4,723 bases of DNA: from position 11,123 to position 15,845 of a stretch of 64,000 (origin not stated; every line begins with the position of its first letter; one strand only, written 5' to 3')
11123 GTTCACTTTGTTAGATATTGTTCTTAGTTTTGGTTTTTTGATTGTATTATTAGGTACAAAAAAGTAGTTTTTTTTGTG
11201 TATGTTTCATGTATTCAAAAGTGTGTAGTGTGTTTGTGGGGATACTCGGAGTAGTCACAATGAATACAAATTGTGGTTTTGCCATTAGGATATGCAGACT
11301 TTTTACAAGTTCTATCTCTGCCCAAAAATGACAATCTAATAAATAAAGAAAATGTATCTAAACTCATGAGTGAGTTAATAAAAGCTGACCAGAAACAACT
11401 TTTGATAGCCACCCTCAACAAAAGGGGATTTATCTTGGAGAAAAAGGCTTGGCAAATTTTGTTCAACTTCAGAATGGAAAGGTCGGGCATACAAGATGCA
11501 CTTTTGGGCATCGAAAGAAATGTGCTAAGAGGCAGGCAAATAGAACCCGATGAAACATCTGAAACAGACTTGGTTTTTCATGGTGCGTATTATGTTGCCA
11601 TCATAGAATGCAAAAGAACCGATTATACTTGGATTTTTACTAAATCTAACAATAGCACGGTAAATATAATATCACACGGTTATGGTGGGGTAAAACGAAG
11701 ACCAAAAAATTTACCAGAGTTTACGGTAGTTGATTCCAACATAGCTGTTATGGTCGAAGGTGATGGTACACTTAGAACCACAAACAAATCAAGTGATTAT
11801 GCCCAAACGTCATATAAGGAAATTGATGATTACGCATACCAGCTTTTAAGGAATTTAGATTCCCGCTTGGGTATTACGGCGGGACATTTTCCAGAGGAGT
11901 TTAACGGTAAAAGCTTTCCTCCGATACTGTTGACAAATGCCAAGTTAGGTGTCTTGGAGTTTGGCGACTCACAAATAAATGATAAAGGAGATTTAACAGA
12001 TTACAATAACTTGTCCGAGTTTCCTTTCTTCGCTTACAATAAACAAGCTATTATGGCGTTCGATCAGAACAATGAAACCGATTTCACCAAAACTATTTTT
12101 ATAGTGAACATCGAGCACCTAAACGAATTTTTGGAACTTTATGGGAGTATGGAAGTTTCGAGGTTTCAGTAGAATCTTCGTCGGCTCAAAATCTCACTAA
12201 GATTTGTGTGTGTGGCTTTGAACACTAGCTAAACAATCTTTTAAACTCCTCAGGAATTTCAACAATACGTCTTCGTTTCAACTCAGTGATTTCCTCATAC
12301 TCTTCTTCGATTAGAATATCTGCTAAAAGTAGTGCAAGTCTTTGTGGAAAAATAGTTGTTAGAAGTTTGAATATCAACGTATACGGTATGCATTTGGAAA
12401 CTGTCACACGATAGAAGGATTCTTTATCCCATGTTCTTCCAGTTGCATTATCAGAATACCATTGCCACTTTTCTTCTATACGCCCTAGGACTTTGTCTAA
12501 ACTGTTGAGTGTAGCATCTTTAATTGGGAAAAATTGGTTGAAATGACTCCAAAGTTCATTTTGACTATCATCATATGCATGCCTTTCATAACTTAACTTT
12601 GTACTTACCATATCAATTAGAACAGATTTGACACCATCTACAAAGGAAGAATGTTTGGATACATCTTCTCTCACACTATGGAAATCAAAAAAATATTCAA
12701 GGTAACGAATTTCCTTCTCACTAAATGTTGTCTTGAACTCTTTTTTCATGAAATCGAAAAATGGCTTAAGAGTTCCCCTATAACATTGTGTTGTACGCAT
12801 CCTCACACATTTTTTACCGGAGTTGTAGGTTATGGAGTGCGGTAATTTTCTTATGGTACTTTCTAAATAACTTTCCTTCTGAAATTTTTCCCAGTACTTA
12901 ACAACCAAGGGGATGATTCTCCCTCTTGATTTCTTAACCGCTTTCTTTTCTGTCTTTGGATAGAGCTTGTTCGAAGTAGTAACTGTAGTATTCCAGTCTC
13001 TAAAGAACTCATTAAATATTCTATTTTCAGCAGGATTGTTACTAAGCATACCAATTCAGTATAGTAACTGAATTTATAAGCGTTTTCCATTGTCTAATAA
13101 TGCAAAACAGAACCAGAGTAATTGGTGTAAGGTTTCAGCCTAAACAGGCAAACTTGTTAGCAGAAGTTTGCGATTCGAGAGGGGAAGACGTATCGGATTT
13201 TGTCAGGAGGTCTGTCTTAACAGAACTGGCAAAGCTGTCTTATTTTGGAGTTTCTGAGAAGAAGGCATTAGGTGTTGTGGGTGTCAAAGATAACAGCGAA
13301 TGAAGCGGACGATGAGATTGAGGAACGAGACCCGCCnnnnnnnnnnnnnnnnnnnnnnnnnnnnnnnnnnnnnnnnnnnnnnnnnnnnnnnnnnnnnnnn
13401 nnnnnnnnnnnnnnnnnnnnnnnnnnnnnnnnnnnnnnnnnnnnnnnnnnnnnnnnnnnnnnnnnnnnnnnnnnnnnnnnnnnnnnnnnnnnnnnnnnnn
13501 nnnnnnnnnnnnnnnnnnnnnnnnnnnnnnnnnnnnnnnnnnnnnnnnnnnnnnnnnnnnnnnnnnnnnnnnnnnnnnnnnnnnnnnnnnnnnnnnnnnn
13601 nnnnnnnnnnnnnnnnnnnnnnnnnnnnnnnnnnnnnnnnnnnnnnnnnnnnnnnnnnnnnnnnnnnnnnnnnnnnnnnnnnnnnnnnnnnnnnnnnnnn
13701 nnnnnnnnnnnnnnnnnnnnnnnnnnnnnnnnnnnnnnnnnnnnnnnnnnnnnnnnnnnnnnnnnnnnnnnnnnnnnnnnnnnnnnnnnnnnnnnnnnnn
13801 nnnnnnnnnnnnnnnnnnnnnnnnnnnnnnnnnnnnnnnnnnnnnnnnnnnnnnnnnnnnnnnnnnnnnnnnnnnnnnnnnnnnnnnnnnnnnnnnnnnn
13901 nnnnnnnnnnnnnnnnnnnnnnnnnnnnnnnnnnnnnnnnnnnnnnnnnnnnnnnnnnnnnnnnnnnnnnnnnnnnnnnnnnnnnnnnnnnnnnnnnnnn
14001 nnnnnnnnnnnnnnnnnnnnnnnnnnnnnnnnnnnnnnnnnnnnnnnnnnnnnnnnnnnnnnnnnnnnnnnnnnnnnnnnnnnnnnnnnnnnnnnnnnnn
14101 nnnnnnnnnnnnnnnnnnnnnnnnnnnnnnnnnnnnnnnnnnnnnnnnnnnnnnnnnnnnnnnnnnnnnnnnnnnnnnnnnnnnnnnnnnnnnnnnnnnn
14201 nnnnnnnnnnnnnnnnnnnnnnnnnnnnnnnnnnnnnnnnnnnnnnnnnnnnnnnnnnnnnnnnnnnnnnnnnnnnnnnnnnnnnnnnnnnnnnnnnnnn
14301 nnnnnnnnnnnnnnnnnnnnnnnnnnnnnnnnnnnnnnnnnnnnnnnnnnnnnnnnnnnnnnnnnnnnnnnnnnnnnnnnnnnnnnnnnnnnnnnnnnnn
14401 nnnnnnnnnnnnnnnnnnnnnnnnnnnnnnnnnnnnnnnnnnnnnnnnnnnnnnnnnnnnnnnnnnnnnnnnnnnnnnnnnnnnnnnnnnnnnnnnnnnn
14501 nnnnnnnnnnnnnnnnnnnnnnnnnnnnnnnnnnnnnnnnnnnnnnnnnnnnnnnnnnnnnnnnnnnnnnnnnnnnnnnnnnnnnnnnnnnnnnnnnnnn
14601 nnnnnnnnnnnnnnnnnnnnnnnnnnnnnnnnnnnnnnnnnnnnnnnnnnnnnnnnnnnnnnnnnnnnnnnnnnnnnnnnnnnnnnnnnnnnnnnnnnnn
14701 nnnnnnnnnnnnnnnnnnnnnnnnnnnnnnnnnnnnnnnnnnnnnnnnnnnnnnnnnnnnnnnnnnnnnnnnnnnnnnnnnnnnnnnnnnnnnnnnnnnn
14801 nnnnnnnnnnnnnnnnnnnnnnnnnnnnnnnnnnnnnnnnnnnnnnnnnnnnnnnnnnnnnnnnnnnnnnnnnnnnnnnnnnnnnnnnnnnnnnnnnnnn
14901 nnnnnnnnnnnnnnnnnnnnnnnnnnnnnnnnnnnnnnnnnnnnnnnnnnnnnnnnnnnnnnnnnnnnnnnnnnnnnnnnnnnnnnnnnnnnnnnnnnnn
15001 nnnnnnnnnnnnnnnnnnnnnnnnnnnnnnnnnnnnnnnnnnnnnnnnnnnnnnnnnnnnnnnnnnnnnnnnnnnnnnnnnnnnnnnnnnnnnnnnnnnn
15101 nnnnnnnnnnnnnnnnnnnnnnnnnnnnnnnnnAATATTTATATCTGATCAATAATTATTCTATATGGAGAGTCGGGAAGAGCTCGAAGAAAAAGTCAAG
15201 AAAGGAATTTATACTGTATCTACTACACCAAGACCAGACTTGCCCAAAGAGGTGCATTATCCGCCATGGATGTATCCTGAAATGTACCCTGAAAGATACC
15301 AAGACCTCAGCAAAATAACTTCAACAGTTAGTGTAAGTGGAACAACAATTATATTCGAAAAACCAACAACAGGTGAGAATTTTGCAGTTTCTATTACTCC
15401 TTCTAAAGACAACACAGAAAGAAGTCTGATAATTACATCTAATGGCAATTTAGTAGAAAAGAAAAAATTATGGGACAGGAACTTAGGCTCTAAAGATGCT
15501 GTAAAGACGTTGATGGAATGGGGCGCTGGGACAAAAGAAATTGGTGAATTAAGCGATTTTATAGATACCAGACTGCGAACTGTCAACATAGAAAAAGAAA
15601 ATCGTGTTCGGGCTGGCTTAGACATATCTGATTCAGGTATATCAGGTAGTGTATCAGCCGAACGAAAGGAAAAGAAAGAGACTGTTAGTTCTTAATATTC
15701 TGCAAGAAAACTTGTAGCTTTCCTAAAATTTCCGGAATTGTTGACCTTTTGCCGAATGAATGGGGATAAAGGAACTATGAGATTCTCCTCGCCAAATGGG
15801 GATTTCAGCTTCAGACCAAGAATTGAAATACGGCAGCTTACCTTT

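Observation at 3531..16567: Candidate integrated plasmid/provirus-like element ending at tRNA-Val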

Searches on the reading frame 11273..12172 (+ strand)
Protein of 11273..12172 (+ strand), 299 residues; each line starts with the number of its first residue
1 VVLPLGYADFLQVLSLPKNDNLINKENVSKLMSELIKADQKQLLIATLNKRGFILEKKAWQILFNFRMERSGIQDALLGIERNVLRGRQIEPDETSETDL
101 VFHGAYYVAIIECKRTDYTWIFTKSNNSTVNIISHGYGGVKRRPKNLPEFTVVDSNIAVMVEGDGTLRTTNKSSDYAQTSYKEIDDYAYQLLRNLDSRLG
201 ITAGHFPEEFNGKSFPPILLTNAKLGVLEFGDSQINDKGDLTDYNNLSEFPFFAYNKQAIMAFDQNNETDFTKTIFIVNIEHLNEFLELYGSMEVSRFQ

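Call 10: search_protein_families(library=pfam, proteins=[window:11273-12172:+], max_evalue=0.01)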
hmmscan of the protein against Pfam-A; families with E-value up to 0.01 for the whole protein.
window:11273-12172:+ (299 aa): 0 families

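Call 23: search_protein_families(library=phrogs, proteins=[window:11273-12172:+], max_evalue=0.01)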
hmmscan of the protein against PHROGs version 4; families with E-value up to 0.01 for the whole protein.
window:11273-12172:+ (299 aa): 0 families

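Call 24: search_protein_families(library=padloc, proteins=[window:11273-12172:+], max_evalue=0.01)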
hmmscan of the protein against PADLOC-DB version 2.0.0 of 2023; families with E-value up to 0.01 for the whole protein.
window:11273-12172:+ (299 aa): 0 families

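Call 89: search_protein_families(library=ncbifam, proteins=[window:11273-12172:+], max_evalue=0.1)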
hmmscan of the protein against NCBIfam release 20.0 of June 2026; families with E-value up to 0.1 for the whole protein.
window:11273-12172:+ (299 aa): 0 families

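Call 90: search_protein_families(library=pfam, proteins=[window:11273-12172:+], max_evalue=5)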
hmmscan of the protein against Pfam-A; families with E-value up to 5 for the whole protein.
window:11273-12172:+ (299 aa): 1 family
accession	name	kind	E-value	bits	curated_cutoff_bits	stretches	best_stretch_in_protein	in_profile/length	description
PF08378.17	NERD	-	0.022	15.7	22.1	1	81-128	20-69/111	Nuclease-related domain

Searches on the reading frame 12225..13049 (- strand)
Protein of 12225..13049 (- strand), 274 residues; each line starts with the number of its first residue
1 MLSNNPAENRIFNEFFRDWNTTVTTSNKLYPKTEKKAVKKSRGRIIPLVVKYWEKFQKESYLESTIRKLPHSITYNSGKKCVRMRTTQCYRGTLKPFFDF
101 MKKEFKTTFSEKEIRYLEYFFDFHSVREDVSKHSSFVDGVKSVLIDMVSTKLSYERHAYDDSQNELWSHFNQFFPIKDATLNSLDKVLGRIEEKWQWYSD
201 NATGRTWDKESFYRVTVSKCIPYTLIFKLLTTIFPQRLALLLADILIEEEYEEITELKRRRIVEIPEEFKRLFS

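Call 10: search_protein_families(library=pfam, proteins=[window:12225-13049:-], max_evalue=0.01)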
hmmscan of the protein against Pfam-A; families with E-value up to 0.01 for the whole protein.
window:12225-13049:- (274 aa): 0 families

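Call 23: search_protein_families(library=phrogs, proteins=[window:12225-13049:-], max_evalue=0.01)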
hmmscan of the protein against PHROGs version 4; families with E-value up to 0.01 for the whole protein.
window:12225-13049:- (274 aa): 0 families

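Call 24: search_protein_families(library=padloc, proteins=[window:12225-13049:-], max_evalue=0.01)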
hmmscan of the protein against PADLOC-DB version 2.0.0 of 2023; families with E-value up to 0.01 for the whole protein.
window:12225-13049:- (274 aa): 0 families

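Call 65: predict_structure(protein=window:12225-13049:-)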
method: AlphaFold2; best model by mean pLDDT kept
length: 274 residues; sequences in the alignment: 1
mean_pLDDT: 45.8   pTM: 0.33
mean pLDDT of the five models: 45.8, 45.8, 45.7, 39.1, 35.9
residues with pLDDT >= 90: 0; 70-90: 10; 50-70: 80; < 50: 184
segments of 3 or more residues with pLDDT < 50: 1-3, 29-31, 61-94, 122-191, 201-207, 209-228, 230-274
pLDDT, mean of each block of 10 residues (from residue 1): 57 73 63 61 61 63 39 28 33 50 54 58 36 38 44 34 37 37 44 51 44 43 46 42 45 35 31 28
secondary structure, 60 per line:
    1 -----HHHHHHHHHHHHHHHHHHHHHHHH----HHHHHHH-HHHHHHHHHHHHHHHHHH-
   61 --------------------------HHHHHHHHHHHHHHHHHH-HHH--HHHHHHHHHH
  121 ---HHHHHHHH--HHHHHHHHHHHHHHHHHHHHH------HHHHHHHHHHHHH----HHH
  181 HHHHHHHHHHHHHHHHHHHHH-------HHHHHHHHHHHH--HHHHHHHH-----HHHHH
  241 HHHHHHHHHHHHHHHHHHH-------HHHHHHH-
elements in order: H6-29 H34-40 H42-59 H87-104 H111-120 H124-131 H134-154 H161-173 H178-201 H209-220 H223-230 H236-259 H267-273

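Call 69: search_protein_representatives(protein=window:12225-13049:-)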
Query: 274 residues. Proteins with E-value up to 0.001 (for the whole library): 23; up to 1e-10: 5; up to 1e-30: 1. The best 23 are listed.
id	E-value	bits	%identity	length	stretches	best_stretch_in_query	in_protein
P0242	5.5e-181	616.4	100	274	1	1-274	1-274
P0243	1.4e-15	74.1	38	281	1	6-138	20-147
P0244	6.0e-14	68.8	32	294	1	9-158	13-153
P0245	3.0e-12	63.2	51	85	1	40-107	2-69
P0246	4.1e-11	59.5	32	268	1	3-144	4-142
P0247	5.1e-10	55.9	28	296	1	9-255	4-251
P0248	9.3e-09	51.8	34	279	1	5-154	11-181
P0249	6.8e-08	49.0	35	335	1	9-153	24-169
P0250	1.7e-07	47.7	37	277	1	5-152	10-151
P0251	1.9e-06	44.2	29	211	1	5-142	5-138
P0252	2.2e-06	44.0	33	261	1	9-148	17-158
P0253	5.9e-06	42.6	31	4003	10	111-175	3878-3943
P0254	9.0e-06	42.0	26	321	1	10-236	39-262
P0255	1.1e-05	41.7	28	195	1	16-144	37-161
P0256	1.3e-05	41.5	32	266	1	8-145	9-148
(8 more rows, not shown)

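Call 73: search_protein_families(library=pfam, alignment_id=A5, max_evalue=0.1)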
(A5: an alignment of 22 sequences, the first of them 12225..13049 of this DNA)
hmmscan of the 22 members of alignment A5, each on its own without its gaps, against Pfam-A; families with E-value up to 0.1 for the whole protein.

A. member 1, window:12225-13049:- (274 aa): 0 families

B. families by the number of members that match (of 22 scanned): 6 families
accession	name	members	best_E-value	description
PF13463.12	HTH_27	1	0.012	Winged helix DNA-binding domain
PF17436.7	DUF5415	1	0.018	Family of unknown function (DUF5415)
PF24643.1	DUF7637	1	0.035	Domain of unknown function (DUF7637)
PF21097.3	SR_plectin_7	1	0.051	Spectrin repeat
PF06047.16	Nkap_C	1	0.073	NF-kappa-B-activating protein C-terminal domain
PF03448.22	MgtE_N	1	0.086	MgtE intracellular N domain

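Call 76: find_encoding_contigs(protein=P0243, flank=8000, max_places=2)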
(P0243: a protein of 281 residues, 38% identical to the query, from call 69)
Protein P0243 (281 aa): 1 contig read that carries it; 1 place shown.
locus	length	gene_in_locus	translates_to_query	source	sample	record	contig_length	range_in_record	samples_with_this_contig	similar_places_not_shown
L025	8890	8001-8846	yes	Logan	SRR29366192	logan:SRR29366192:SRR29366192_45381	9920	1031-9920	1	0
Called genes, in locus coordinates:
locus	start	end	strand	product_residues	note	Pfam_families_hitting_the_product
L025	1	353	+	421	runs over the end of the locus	PF00589:Phage_integrase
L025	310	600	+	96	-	-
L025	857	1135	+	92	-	-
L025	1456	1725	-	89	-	-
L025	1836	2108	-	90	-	-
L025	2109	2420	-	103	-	-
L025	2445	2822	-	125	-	-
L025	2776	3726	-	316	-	-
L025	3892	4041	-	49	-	-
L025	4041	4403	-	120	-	PF27297:AF_0843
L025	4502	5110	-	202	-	PF13401:AAA_22 (weak)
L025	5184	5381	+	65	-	-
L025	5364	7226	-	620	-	PF08706:D5_N, PF19263:DUF5906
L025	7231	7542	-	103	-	-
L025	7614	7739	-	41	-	-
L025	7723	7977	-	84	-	-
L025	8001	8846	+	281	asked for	-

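Call 77: find_encoding_contigs(protein=P0247, flank=8000, max_places=2)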
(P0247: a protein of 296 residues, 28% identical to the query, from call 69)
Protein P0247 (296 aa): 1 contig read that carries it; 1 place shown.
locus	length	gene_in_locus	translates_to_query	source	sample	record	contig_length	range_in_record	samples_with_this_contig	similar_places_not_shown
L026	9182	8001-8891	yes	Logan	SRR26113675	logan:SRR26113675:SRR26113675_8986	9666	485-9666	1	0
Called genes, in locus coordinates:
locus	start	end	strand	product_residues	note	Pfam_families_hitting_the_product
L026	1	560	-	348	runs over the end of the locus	?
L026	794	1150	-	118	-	-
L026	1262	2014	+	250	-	PF12686:DUF3800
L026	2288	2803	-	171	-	-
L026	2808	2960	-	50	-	-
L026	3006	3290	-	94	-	-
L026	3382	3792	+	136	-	-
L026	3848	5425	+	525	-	PF01841:Transglut_core, PF04473:DUF553 (weak)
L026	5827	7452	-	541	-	PF19263:DUF5906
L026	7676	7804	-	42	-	-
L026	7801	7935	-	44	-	-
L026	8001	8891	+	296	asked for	-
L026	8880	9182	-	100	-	?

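Call 82: predict_structure(alignment_id=A6)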
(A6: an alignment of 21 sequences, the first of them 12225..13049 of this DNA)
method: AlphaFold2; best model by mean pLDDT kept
length: 274 residues; sequences in the alignment: 21
mean_pLDDT: 80.2   pTM: 0.76
mean pLDDT of the five models: 80.2, 79.8, 78.7, 78.8, 77.6
residues with pLDDT >= 90: 115; 70-90: 85; 50-70: 52; < 50: 22
segments of 3 or more residues with pLDDT < 50: 155-159, 257-266, 272-274
pLDDT, mean of each block of 10 residues (from residue 1): 91 98 94 60 81 98 97 89 95 97 92 92 94 97 90 57 61 58 71 77 69 81 86 83 74 50 48 47
secondary structure, 60 per line:
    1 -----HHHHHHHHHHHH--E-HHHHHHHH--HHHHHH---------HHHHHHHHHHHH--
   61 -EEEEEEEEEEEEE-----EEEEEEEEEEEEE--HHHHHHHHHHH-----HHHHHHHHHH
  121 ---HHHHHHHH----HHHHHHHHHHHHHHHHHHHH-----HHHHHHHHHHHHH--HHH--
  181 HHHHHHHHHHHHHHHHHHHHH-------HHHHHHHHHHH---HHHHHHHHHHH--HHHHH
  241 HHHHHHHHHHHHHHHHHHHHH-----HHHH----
elements in order: H6-17 H22-29 H32-37 H47-58 E62-74 E80-92 H95-105 H111-120 H124-131 H136-155 H161-173 H181-201 H209-219 H223-233 H236-261 H267-270

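Call 87: fold_search(model_id=the predicted structure, library=pdb)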
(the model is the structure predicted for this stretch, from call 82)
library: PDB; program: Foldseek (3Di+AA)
matches with E <= 10: 607; with E <= 0.001: 0
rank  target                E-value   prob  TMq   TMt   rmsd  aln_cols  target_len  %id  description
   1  3elk_B                6.3e-02  0.99  0.19  0.46   7.3       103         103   10  Crystal structure of putative transcriptional regulator TA0346 from Thermoplasma acidophilum (released 2008-09-30)
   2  6z1p_Aw               7.4e-02  0.16  0.13  0.11  20.8       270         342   10  Structure of the mitochondrial ribosome from Tetrahymena thermophila (released 2020-06-24)
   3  9qbc                  9.6e-02  0.99  0.22  0.51   6.7       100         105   13  Crystal structure of Brachyspira hampsonii PadR (released 2026-03-11)
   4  9qbd_A                1.1e-01  0.99  0.20  0.49   7.4       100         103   13  Crystal structure of Brachyspira hampsonii PadR with Leu88 replaced by 3-aminotyrosine (released 2026-03-11)
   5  5z7b_A                1.2e-01  0.30  0.18  0.24  18.3       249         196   11  Crystal structure of the VanR transcription factor in complex with vanillate (released 2018-08-29)
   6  7wh4_A                1.7e-01  0.99  0.22  0.53   6.0        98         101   11  Crystal structure of the PadR-family transcriptional regulator Rv3488 of Mycobacterium tuberculosis H37Rv in complex w (released 2022-02-09)
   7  3elk_A                2.2e-01  0.96  0.21  0.48   6.8       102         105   10  Crystal structure of putative transcriptional regulator TA0346 from Thermoplasma acidophilum (released 2008-09-30)
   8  6eri_AS               2.5e-01  0.14  0.10  0.14  13.7       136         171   12  Structure of the chloroplast ribosome with chl-RRF and hibernation-promoting factor (released 2018-04-18)
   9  8ioi_A                2.6e-01  0.38  0.23  0.32  17.0       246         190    9  Crystal Structure of PadR- family transcriptional regulator Rv1176c from Mycobacterium tuberculosis H37Rv. (released 2024-03-13)
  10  9qbd_B                2.8e-01  0.96  0.21  0.48   7.4       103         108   13  Crystal structure of Brachyspira hampsonii PadR with Leu88 replaced by 3-aminotyrosine (released 2026-03-11)
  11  8eug_P                2.9e-01  0.20  0.11  0.16  20.1       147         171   10  Ytm1 associated nascent 60S ribosome State 3 (released 2022-11-30)
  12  6abt_A                3.1e-01  0.84  0.17  0.45   9.0       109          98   10  Crystal structure of transcription factor from Listeria monocytogenes (released 2019-06-05)
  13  5mmi_T                3.2e-01  0.10  0.13  0.17  15.7       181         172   11  Structure of the large subunit of the chloroplast ribosome (released 2017-01-11)
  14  5zi8_A                4.2e-01  0.89  0.21  0.49   7.4       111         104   12  Crystal structure of the PadR-family transcriptional regulator Rv3488 of Mycobacterium tuberculosis H37Rv in complex w (released 2018-10-17)
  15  3jcs_T                4.2e-01  0.20  0.11  0.16  12.2       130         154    9  2.8 Angstrom cryo-EM structure of the large ribosomal subunit from the eukaryotic parasite Leishmania (released 2016-07-20)
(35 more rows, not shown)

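Call 92: find_encoding_contigs(protein=P0243, flank=10000, max_places=1)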
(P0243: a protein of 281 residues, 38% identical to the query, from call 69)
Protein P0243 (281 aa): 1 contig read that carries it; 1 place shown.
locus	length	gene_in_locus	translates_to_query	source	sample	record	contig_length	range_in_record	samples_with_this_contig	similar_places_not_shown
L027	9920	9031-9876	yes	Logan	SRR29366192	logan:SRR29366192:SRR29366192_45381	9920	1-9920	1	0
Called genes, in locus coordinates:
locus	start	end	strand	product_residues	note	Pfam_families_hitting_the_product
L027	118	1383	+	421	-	PF00589:Phage_integrase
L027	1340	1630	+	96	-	-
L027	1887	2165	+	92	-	-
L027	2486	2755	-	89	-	-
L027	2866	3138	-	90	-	-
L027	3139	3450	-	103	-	-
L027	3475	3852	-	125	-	-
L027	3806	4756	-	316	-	-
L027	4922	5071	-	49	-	-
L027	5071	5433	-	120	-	PF27297:AF_0843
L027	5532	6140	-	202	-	PF13401:AAA_22 (weak)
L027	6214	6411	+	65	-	-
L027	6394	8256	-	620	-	PF08706:D5_N, PF19263:DUF5906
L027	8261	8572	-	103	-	-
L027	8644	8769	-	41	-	-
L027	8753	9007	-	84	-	-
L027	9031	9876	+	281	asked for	-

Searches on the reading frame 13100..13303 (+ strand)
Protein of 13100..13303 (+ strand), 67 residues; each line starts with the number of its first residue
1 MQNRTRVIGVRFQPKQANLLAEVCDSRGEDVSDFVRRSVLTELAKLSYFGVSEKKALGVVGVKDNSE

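Call 10: search_protein_families(library=pfam, proteins=[window:13100-13303:+], max_evalue=0.01)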
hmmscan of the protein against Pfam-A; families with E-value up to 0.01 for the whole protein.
window:13100-13303:+ (67 aa): 1 family
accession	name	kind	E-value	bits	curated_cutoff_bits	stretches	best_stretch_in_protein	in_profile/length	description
PF21983.2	NikA-like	-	0.0003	21.3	27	1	2-40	1-39/72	Mobilization protein NikA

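Call 23: search_protein_families(library=phrogs, proteins=[window:13100-13303:+], max_evalue=0.01)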
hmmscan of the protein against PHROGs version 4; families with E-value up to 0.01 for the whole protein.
window:13100-13303:+ (67 aa): 0 families

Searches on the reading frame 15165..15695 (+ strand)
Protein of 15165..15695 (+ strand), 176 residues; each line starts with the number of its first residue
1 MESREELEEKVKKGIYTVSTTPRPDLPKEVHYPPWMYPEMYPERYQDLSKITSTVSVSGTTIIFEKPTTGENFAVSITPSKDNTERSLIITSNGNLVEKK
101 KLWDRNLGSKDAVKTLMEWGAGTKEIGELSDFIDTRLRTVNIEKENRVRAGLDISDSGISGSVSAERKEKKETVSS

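Call 10: search_protein_families(library=pfam, proteins=[window:15165-15695:+], max_evalue=0.01)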
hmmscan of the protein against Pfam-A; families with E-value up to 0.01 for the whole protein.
window:15165-15695:+ (176 aa): 0 families

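Call 24: search_protein_families(library=padloc, proteins=[window:15165-15695:+], max_evalue=0.01)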
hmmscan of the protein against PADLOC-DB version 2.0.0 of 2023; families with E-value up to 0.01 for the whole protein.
window:15165-15695:+ (176 aa): 0 families

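Call 89: search_protein_families(library=ncbifam, proteins=[window:15165-15695:+], max_evalue=0.1)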
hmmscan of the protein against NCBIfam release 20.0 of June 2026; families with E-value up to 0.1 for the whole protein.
window:15165-15695:+ (176 aa): 0 families

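Call 90: search_protein_families(library=pfam, proteins=[window:15165-15695:+], max_evalue=5)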
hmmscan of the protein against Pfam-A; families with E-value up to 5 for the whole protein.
window:15165-15695:+ (176 aa): 0 families
